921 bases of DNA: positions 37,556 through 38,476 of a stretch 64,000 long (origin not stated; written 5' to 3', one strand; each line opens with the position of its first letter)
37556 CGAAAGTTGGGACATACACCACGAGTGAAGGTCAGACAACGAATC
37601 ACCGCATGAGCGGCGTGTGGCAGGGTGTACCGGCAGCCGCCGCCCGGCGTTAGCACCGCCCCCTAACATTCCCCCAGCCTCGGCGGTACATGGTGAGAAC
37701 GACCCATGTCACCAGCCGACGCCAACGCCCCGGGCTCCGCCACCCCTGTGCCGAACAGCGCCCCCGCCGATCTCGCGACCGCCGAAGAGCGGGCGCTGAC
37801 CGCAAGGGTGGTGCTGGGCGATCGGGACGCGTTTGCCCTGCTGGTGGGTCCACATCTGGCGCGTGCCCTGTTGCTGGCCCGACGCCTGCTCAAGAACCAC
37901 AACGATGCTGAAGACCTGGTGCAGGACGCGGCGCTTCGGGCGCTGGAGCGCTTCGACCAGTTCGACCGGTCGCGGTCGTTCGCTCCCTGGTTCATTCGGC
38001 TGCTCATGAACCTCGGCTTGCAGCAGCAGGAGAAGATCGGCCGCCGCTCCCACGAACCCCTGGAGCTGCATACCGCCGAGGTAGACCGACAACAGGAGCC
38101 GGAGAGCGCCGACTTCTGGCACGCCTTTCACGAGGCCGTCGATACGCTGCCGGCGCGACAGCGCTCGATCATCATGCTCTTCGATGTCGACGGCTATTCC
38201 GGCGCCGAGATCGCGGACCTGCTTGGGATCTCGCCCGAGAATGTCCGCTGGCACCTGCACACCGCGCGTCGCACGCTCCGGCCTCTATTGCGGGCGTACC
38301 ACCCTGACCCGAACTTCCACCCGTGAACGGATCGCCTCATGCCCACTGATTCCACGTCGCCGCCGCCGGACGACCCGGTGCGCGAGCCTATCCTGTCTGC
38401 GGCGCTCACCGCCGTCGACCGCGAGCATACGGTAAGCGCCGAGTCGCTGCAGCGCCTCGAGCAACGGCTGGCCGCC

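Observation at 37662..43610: ECF regulon readable in sequence: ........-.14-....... drives both the sigma operon and a tripartite ABC exporter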

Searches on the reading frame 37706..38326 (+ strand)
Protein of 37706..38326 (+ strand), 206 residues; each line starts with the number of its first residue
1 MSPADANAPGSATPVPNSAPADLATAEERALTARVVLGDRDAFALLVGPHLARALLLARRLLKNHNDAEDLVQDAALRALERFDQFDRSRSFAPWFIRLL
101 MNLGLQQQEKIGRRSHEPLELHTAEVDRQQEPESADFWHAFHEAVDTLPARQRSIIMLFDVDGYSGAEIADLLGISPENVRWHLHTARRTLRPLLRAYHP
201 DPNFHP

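Call 6: search_protein_families(library=pfam, proteins=[window:37706-38326:+], max_evalue=0.01)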
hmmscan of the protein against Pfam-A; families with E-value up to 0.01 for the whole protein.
window:37706-38326:+ (206 aa): 9 families
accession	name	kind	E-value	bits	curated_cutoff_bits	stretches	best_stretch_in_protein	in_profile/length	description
PF08281.18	Sigma70_r4_2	-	3.2e-15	55.9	25.7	1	140-191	3-54/54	Sigma-70, region 4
PF04542.20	Sigma70_r2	-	1.2e-11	44.6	24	1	47-103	2-60/71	Sigma-70 region 2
PF04545.22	Sigma70_r4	-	1.2e-09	38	24.1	1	144-192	1-49/50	Sigma-70, region 4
PF07638.17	Sigma70_ECF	-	0.00012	22.5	21.1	1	112-192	101-180/185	ECF sigma factor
PF00196.25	GerE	-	0.0012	18.9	23.5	1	148-188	3-42/57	Bacterial regulatory proteins, luxR family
PF17862.7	AAA_lid_3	-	0.0032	17.5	27.2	0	162-172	12-22/45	AAA+ lid domain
PF13384.12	HTH_23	-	0.006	16.8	24.6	0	154-177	9-31/50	Homeodomain-like domain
PF22233.2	PhyR_sigma-like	-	0.0083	16.3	27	0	147-188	3-44/50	Response regulator PhyR, sigma-like domain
PF12840.13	HTH_20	-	0.0094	16.3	27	0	167-185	22-40/51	Helix-turn-helix domain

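Call 7: search_protein_families(library=ncbifam, proteins=[window:37706-38326:+], max_evalue=0.01)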
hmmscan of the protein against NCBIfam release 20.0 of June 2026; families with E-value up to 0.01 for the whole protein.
window:37706-38326:+ (206 aa): 95 families (the best 25 are shown)
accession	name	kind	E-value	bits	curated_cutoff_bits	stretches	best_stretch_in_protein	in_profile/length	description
NF058625.1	sigma_PG0214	equivalog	9.4e-28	97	130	1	42-196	5-162/170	GFO_1088 family ECF-type sigma factor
NF008888.0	PRK11922.1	equivalog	5e-27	95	204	1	19-195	8-196/231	RNA polymerase sigma factor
NF004113.0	PRK05602.1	equivalog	6.5e-27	94.5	208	1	23-198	27-204/211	RNA polymerase sigma factor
TIGR02937.1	sigma70-ECF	superfamily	2.3e-25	89.1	42.9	1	42-192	2-162/165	sigma-70 family RNA polymerase sigma factor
NF007225.0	PRK09643.1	equivalog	2.2e-23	83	190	1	26-202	12-189/204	RNA polymerase sigma factor SigM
NF006089.0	PRK08241.1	subfamily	6.3e-22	78.1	240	2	27-132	8-112/343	RNA polymerase subunit sigma-70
TIGR02989.1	Sig-70_gvs1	subfamily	9.6e-22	77.6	124.55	1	42-192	2-155/158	RNA polymerase sigma-70 factor, Rhodopirellula/Verrucomicrobium family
TIGR02985.1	Sig70_bacteroi1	subfamily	7.3e-21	75.1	126.4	1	42-193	2-160/162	RNA polymerase sigma-70 factor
TIGR02983.1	SigE-fam_strep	subfamily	9.6e-21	74.3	141.55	1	40-195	5-158/162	SigE family RNA polymerase sigma factor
NF007223.0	PRK09641.1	equivalog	7.7e-20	71.5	209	1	33-196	10-185/187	RNA polymerase sigma factor SigW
NF009190.0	PRK12538.1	equivalog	8.1e-18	65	303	1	11-199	32-223/233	RNA polymerase sigma factor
TIGR02948.1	SigW_bacill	equivalog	2.3e-17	63.7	243.1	1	34-196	11-185/187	RNA polymerase sigma factor SigW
TIGR02960.1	SigX5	hypoth_equivalog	2.6e-17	63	264.75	2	140-193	135-188/322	RNA polymerase sigma-70 factor, TIGR02960 family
NF009176.0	PRK12524.1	equivalog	2.7e-17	63.2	264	1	19-196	4-185/196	RNA polymerase sigma factor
NF007229.0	PRK09647.1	equivalog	1.3e-16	60.6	265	1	43-199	46-206/220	RNA polymerase sigma factor SigE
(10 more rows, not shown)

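Call 12: find_homologous_proteins(query=window:37706-38323:+, max_evalue=1e-10)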
Query window:37706-38323:+ (206 aa): 167 proteins with E <= 1e-10 among 4173 candidates; the best 120 are listed.
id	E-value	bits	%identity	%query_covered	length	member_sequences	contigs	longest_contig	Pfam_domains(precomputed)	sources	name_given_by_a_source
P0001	1.7e-121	421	93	100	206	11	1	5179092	PF04545.23,PF04542.21,PF08281.19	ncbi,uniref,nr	ncbi:RNA polymerase sigma factor [Gemmatimonas groenlandica]|uniref:RNA polymerase sigma factor n=1 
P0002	2.5e-119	414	92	100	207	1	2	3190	PF04545.23,PF04542.21,PF08281.19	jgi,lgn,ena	jgi:RNA polymerase sigma-70 factor (ECF subfamily)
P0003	3.5e-78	280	67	100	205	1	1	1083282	PF07638.18,PF00196.26,PF22233.3,PF04545.23,PF04542.21,PF08281.19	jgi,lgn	-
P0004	1.3e-59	219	60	87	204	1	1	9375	PF04545.23,PF04542.21,PF08281.19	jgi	jgi:RNA polymerase sigma-70 factor, ECF subfamily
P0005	1.7e-59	219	58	91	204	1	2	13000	PF07638.18,PF00196.26,PF04545.23,PF04542.21,PF08281.19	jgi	jgi:RNA polymerase sigma-70 factor, ECF subfamily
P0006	8.0e-59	217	58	91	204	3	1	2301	PF07638.18,PF04545.23,PF04542.21,PF08281.19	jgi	jgi:RNA polymerase sigma-70 factor, ECF subfamily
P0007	1.2e-57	213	57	91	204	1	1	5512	PF07638.18,PF04545.23,PF04542.21,PF08281.19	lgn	-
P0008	3.4e-56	208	59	82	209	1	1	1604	PF07638.18,PF04545.23,PF04542.21,PF08281.19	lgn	-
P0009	1.7e-55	206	55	88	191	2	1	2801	PF04545.23,PF04542.21,PF08281.19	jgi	jgi:RNA polymerase sigma-70 factor (ECF subfamily)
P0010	1.7e-54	202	55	93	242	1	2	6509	PF04545.23,PF04542.21,PF08281.19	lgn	-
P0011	1.7e-54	202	57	93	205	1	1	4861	PF04545.23,PF04542.21,PF08281.19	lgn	-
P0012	5.1e-54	201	56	92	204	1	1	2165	PF04545.23,PF04542.21,PF08281.19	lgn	-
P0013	1.2e-53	200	62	81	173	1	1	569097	PF07638.18,PF04545.23,PF04542.21,PF08281.19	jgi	jgi:RNA polymerase sigma-70 factor, ECF subfamily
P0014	2.7e-53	198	55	83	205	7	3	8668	PF04545.23,PF04542.21,PF08281.19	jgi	jgi:RNA polymerase sigma-70 factor (ECF subfamily)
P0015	5.0e-53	198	59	81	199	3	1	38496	PF07638.18,PF00196.26,PF04545.23,PF04542.21,PF08281.19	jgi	jgi:RNA polymerase sigma-70 factor, ECF subfamily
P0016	5.5e-52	194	56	89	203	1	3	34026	PF07638.18,PF04545.23,PF04542.21,PF08281.19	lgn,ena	-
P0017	5.5e-52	194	53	96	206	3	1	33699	PF07638.18,PF00196.26,PF04545.23,PF04542.21,PF08281.19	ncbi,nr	ncbi:MAG: sigma-70 family RNA polymerase sigma factor [Gemmatimonadaceae bacterium]|nr:sigma-70 fami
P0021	2.1e-46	176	54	81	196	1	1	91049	PF07638.18,PF00196.26,PF04545.23,PF04542.21,PF08281.19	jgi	jgi:RNA polymerase sigma factor (sigma-70 family)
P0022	2.1e-45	173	55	81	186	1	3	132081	PF07638.18,PF04545.23,PF04542.21,PF08281.19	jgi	jgi:RNA polymerase sigma-70 factor, ECF subfamily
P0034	5.0e-41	158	51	83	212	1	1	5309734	PF07638.18,PF04545.23,PF04542.21,PF08281.19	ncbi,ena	-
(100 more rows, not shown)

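Call 15: find_related_loci(query=A1, collection=genome_contigs, flank=10000)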
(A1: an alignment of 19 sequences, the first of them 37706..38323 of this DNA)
Query A1 (206 aa) in genome_contigs; peptide patterns used: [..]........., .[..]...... (x = any residue, [..] = any of these).
600 stretches matched a pattern (row limit reached: there are more); 511 encode a relative of the query (tblastn E <= 1e-3); the best 80 are kept; 80 distinct loci.
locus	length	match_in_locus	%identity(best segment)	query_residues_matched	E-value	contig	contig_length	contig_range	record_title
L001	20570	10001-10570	45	1-195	3e-42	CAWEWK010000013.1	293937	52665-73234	MAG: uncultured Gemmatimonadales bacterium isolate MFD09212.bin.1.36 genome assembly, contig: contig_58461, whole genome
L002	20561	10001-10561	44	11-198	7e-42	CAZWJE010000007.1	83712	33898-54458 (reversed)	MAG TPA_asm: uncultured Gemmatimonas sp. isolate binchicken_co235_338 genome assembly, contig: NODE_653_length_83712_cov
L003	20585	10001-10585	45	1-198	2e-41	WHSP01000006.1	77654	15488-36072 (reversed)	MAG: Gemmatimonas sp. isolate Dino_bin9 NODE_6_length_77654_cov_7.514865, whole genome shotgun sequence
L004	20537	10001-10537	49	26-201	2e-40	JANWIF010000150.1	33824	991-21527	MAG: Gemmatimonadaceae bacterium isolate CRAIB_MAG34 c_000000101484, whole genome shotgun sequence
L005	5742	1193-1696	49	30-195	1e-39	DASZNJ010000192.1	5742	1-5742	MAG TPA_asm: Gemmatimonadaceae bacterium isolate SMAG_U5915 k141_188848, whole genome shotgun sequence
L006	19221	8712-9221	45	31-198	8e-39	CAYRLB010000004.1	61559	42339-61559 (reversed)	MAG TPA_asm: uncultured Gemmatimonas sp. isolate SRP220891_co3_117 genome assembly, contig: NODE_335_length_61559_cov_13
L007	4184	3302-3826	43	27-199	5e-39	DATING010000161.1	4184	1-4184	MAG TPA_asm: Longimicrobium sp. isolate SMAG_U15790 k141_489641, whole genome shotgun sequence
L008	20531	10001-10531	49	27-201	5e-38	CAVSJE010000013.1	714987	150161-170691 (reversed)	MAG: uncultured Gemmatimonadaceae bacterium isolate MFD02416.bin.1.362 genome assembly, contig: contig_48891, whole geno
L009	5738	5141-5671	46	21-195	7e-38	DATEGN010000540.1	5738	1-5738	MAG TPA_asm: Gemmatimonadaceae bacterium isolate SMAG_U8786 k141_1707057, whole genome shotgun sequence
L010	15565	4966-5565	41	3-199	1e-37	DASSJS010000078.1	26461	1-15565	MAG TPA_asm: Longimicrobium sp. isolate SMAG_U1121 k141_985383, whole genome shotgun sequence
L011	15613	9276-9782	44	38-203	8e-38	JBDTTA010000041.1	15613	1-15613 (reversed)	MAG: Gemmatimonadales bacterium isolate cluster3_bin.285 NODE_14642_length_15613_cov_12.486181, whole genome shotgun seq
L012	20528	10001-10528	44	19-195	3e-37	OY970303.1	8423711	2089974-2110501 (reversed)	MAG: uncultured Gemmatimonadales bacterium isolate MFD01275.bin.c.12 genome assembly, chromosome: 1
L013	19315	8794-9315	43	27-198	2e-37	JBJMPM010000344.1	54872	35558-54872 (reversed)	MAG: Longimicrobiaceae bacterium isolate 12C16O_48h_50_P10_coass_bin_29 k141_1548290, whole genome shotgun sequence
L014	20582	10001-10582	43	9-199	8e-37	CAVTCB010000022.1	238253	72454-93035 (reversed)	MAG: uncultured Gemmatimonadales bacterium isolate MFD02360.bin.2.2 genome assembly, contig: contig_738, whole genome sh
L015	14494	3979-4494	45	26-195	2e-36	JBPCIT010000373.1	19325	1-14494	MAG: Longimicrobiaceae bacterium isolate TH_ant_mag_7 S1Ck127_8811628_flag_0_multi_11.0000_len_19325, whole genome shotg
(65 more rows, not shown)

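Call 17: find_encoding_contigs(protein=P0001, flank=10000, max_places=2)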
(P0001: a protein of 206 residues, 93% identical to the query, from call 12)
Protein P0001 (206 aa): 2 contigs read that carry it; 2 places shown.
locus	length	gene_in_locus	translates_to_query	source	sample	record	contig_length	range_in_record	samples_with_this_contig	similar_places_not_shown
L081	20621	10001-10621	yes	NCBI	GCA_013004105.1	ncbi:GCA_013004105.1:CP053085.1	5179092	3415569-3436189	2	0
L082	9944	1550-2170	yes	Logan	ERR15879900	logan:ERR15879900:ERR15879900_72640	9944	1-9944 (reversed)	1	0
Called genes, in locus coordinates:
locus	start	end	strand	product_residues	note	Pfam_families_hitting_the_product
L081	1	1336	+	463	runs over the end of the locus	PF01565:FAD_binding_4, PF02913:FAD-oxidase_C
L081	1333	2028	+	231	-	PF00702:Hydrolase, PF12710:HAD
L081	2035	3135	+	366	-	PF00266:Aminotran_5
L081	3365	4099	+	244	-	PF00106:adh_short, PF13561:adh_short_C2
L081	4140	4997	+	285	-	PF10134:RPA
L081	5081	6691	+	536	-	PF22694:CtpB_N-like (weak), PF00595:PDZ (weak), PF13180:PDZ_2 (faint), PF17820:PDZ_6 (faint), PF03572:Peptidase_S41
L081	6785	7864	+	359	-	PF07676:PD40 (weak), PF26549:Tricorn_N, PF07676:PD40, PF26550:Tricorn_2nd (weak), PF26549:Tricorn_N, PF07676:PD40, PF26549:Tricorn_N (weak), PF07676:PD40, +1 more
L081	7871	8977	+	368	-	PF01145:Band_7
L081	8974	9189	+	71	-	-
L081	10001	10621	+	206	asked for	PF04542:Sigma70_r2, PF08281:Sigma70_r4_2, PF04545:Sigma70_r4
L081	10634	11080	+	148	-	-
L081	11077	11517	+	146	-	-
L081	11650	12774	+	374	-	PF12704:MacB_PCD, PF02687:FtsX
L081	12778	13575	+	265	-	PF00005:ABC_tran, PF02463:SMC_N (faint), PF13304:AAA_21 (faint)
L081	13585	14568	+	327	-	PF25919:BSH_CusB (faint), PF25917:BSH_RND (weak), PF25984:BSH_YknX (weak)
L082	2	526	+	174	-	?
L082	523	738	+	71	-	-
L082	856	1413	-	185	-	-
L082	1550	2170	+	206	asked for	PF04542:Sigma70_r2, PF08281:Sigma70_r4_2, PF04545:Sigma70_r4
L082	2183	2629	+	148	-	-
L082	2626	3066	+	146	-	-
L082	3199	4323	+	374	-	PF12704:MacB_PCD, PF02687:FtsX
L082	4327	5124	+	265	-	PF00005:ABC_tran, PF02463:SMC_N (faint), PF13304:AAA_21 (faint)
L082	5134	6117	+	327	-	PF25919:BSH_CusB (faint), PF25917:BSH_RND (weak), PF25984:BSH_YknX (weak)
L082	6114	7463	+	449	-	PF02321:OEP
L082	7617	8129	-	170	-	-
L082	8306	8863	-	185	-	PF04264:YceI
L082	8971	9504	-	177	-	PF01047:MarR, PF12802:MarR_2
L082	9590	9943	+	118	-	?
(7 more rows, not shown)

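Call 18: find_encoding_contigs(protein=P0003, flank=10000, max_places=2)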
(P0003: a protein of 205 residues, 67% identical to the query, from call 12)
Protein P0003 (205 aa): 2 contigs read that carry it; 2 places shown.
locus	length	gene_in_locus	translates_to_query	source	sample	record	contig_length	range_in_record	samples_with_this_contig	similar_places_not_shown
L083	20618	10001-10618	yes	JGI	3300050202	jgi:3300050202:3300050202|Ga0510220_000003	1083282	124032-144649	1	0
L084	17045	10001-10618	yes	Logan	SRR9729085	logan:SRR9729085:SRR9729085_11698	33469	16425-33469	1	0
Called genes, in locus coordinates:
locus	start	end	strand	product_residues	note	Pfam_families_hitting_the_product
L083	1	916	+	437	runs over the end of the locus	PF07730:HisKA_3, PF02518:HATPase_c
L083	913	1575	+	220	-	PF00072:Response_reg, PF00196:GerE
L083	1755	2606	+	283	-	PF00561:Abhydrolase_1, PF12146:Hydrolase_4, PF12697:Abhydrolase_6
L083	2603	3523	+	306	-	PF00106:adh_short, PF01370:Epimerase, PF08643:DUF1776 (faint), PF08659:KR, PF13561:adh_short_C2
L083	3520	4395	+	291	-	PF01261:AP_endonuc_2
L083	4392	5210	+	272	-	PF00106:adh_short, PF13561:adh_short_C2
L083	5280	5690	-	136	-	-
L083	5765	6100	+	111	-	PF06445:GyrI-like (weak)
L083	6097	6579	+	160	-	PF01035:DNA_binding_1 (faint)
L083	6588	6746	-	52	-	PF20409:SnoaL_5 (weak)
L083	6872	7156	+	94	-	PF01047:MarR (weak)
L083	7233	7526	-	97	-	PF13376:OmdA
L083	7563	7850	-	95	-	PF28474:DUF8412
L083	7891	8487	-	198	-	PF00440:TetR_N, PF16859:TetR_C_11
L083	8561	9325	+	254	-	PF00106:adh_short, PF08659:KR (weak), PF13561:adh_short_C2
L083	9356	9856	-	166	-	-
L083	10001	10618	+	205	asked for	PF07638:Sigma70_ECF (faint), PF04542:Sigma70_r2, PF08281:Sigma70_r4_2, PF00196:GerE (weak), PF04545:Sigma70_r4, PF22233:PhyR_sigma-like (weak)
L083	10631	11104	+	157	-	-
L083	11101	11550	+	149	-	-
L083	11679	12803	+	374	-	PF12704:MacB_PCD, PF02687:FtsX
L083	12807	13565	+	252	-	PF00005:ABC_tran, PF02463:SMC_N (faint), PF13304:AAA_21 (faint)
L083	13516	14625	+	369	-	PF25919:BSH_CusB (faint), PF25917:BSH_RND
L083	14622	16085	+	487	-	PF02321:OEP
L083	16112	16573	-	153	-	PF01638:HxlR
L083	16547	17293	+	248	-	PF01965:DJ-1_PfpI, PF17124:ThiJ_like (weak)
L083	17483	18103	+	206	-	PF02826:2-Hacid_dh_C (faint), PF03807:F420_oxidored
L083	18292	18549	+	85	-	-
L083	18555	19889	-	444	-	PF00128:Alpha-amylase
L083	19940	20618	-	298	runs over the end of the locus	PF02463:SMC_N (faint), PF00005:ABC_tran, PF13304:AAA_21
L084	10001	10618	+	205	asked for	PF07638:Sigma70_ECF (faint), PF04542:Sigma70_r2, PF08281:Sigma70_r4_2, PF00196:GerE (weak), PF04545:Sigma70_r4, PF22233:PhyR_sigma-like (weak)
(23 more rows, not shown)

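Call 21: find_encoding_contigs(protein=P0013, flank=8000, max_places=1)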
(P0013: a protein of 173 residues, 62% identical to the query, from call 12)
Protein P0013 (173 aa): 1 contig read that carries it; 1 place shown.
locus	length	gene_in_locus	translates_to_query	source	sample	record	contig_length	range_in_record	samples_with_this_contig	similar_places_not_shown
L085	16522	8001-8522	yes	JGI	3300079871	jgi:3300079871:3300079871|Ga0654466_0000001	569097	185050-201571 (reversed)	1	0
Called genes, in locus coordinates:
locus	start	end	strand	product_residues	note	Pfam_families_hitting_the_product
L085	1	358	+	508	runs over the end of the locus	PF05708:Peptidase_C92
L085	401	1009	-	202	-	PF12867:DinB_2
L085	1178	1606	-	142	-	PF03928:HbpS-like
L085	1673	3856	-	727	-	PF20656:MS_N, PF20658:MSG_insertion, PF01274:MS_TIM-barrel, PF20659:MS_C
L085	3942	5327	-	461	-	PF00890:FAD_binding_2 (weak), PF01266:DAO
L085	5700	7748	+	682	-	PF01590:GAF, PF13185:GAF_2, PF08448:PAS_4 (faint), PF00989:PAS (weak), PF00512:HisKA, PF02518:HATPase_c, PF00072:Response_reg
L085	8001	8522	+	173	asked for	PF07638:Sigma70_ECF (weak), PF04542:Sigma70_r2, PF08281:Sigma70_r4_2, PF04545:Sigma70_r4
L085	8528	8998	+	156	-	-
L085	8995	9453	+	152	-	-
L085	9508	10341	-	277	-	PF09990:DUF2231, PF13174:TPR_6 (faint), PF14559:TPR_19 (faint), PF13428:TPR_14 (faint)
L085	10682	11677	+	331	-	PF04389:Peptidase_M28 (weak), PF01546:Peptidase_M20, PF07687:M20_dimer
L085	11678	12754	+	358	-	PF01118:Semialdhyde_dh, PF02774:Semialdhyde_dhC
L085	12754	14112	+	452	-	PF00696:AA_kinase, PF22468:ACT_9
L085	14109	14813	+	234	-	PF01113:DapB_N, PF05173:DapB_C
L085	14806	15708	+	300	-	PF00701:DHDPS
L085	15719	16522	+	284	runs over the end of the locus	PF14805:THDPS_N_2, PF00132:Hexapep (weak), PF14602:Hexapep_2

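Call 22: find_encoding_contigs(protein=P0015, flank=8000, max_places=1)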
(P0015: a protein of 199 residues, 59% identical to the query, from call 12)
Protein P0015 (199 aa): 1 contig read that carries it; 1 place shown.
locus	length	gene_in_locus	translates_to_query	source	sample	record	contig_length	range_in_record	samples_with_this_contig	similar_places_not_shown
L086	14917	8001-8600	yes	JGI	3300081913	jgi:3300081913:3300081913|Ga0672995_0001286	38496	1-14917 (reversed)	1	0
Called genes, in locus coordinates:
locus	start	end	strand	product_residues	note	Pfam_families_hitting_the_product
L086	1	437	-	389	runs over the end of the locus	PF23500:DUF7133 (weak), PF22807:TrAA12, PF07995:GSDH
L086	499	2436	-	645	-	PF02705:K_trans, PF22776:K_trans_C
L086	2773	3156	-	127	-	-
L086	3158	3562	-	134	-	-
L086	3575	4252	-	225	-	PF07638:Sigma70_ECF (faint), PF04542:Sigma70_r2, PF08281:Sigma70_r4_2, PF04545:Sigma70_r4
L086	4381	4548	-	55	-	-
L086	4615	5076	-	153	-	PF00160:Pro_isomerase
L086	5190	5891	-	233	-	PF00730:HhH-GPD, PF00633:HHH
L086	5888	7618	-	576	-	PF14520:HHH_5 (weak), PF14791:DNA_pol_B_thumb, PF02811:PHP (weak)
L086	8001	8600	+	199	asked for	PF04542:Sigma70_r2, PF07638:Sigma70_ECF (weak), PF08281:Sigma70_r4_2, PF04545:Sigma70_r4, PF00196:GerE (faint)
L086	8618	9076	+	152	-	-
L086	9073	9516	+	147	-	-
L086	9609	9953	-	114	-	-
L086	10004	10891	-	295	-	PF12146:Hydrolase_4, PF00561:Abhydrolase_1, PF12697:Abhydrolase_6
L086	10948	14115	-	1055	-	PF03704:BTAD, PF13191:AAA_16, PF13401:AAA_22 (faint)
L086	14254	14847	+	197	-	-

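Call 23: find_encoding_contigs(protein=P0005, flank=8000, max_places=1)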
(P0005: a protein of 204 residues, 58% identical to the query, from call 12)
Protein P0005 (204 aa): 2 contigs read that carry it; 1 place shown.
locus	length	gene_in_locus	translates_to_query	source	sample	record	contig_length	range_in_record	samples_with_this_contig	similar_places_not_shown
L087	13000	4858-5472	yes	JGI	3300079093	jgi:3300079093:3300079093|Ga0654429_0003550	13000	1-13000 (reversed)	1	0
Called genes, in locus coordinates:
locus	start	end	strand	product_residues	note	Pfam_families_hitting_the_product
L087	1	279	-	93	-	?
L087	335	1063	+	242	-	PF04199:Cyclase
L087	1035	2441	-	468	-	PF00106:adh_short (weak), PF13561:adh_short_C2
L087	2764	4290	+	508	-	PF02805:Ada_Zn_binding, PF00165:HTH_AraC (faint), PF12833:HTH_18, PF06029:AlkA_N, PF00730:HhH-GPD (weak)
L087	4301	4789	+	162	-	PF02870:Methyltransf_1N (weak), PF01035:DNA_binding_1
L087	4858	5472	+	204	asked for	PF07638:Sigma70_ECF (faint), PF04542:Sigma70_r2, PF08281:Sigma70_r4_2, PF04545:Sigma70_r4, PF00196:GerE (weak)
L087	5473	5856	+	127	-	-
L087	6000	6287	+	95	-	PF16231:DUF4890 (faint), PF07813:LTXXQ (faint)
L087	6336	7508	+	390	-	PF11376:DUF3179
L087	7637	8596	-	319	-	PF02826:2-Hacid_dh_C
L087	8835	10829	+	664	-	PF00082:Peptidase_S8, PF18911:PKD_4, PF00801:PKD, PF18911:PKD_4, PF22352:K319L-like_PKD (weak), PF00801:PKD (weak), PF18911:PKD_4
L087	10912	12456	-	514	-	PF01979:Amidohydro_1, PF07969:Amidohydro_3 (weak)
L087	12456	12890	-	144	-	-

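Call 24: find_encoding_contigs(protein=P0016, flank=8000, max_places=1)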
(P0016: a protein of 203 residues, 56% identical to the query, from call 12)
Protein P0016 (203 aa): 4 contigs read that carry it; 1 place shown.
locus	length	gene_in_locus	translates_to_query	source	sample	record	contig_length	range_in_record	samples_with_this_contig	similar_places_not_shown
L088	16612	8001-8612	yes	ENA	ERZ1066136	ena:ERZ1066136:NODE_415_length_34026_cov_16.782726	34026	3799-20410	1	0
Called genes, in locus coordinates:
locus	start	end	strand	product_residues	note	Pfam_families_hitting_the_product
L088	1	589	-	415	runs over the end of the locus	PF13487:HD_5, PF01966:HD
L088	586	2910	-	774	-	-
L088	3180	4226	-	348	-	PF00248:Aldo_ket_red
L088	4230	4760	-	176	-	-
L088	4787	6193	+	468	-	PF03553:Na_H_antiporter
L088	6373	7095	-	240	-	-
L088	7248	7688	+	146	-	-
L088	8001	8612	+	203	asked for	PF07638:Sigma70_ECF (weak), PF04542:Sigma70_r2, PF08281:Sigma70_r4_2, PF04545:Sigma70_r4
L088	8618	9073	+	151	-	-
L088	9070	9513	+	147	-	-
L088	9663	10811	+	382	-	PF12704:MacB_PCD, PF02687:FtsX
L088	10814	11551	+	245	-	PF00005:ABC_tran, PF02463:SMC_N (faint), PF13191:AAA_16 (weak), PF13304:AAA_21 (faint)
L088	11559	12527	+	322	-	-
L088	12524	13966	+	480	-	PF02321:OEP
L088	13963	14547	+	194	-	-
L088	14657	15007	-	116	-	PF04993:TfoX_N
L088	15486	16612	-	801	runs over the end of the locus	PF00171:Aldedh, PF07368:DUF1487 (faint), PF00171:Aldedh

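Call 34: find_encoding_contigs(protein=P0004, flank=8000, max_places=1)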
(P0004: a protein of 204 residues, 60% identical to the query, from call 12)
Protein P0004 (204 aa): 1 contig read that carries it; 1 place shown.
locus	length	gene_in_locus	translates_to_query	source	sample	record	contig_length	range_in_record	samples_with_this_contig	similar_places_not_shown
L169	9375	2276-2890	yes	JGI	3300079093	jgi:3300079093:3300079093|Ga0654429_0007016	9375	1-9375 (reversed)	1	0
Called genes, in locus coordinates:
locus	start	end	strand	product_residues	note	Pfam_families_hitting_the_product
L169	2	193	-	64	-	?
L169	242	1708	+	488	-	PF02805:Ada_Zn_binding, PF00165:HTH_AraC (faint), PF00730:HhH-GPD (faint), PF12833:HTH_18, PF06029:AlkA_N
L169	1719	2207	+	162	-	PF02870:Methyltransf_1N, PF01035:DNA_binding_1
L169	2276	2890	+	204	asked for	PF04542:Sigma70_r2, PF08281:Sigma70_r4_2, PF04545:Sigma70_r4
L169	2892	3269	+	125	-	-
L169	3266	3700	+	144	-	-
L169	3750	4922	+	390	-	PF11376:DUF3179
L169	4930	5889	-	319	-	PF02826:2-Hacid_dh_C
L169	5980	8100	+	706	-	PF00082:Peptidase_S8, PF18911:PKD_4, PF00801:PKD, PF18911:PKD_4, PF22352:K319L-like_PKD (weak), PF00801:PKD (weak), PF18911:PKD_4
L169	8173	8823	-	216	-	PF07589:PEP_exosort_dom (weak)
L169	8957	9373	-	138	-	?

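Call 35: find_encoding_contigs(protein=P0017, flank=8000, max_places=1)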
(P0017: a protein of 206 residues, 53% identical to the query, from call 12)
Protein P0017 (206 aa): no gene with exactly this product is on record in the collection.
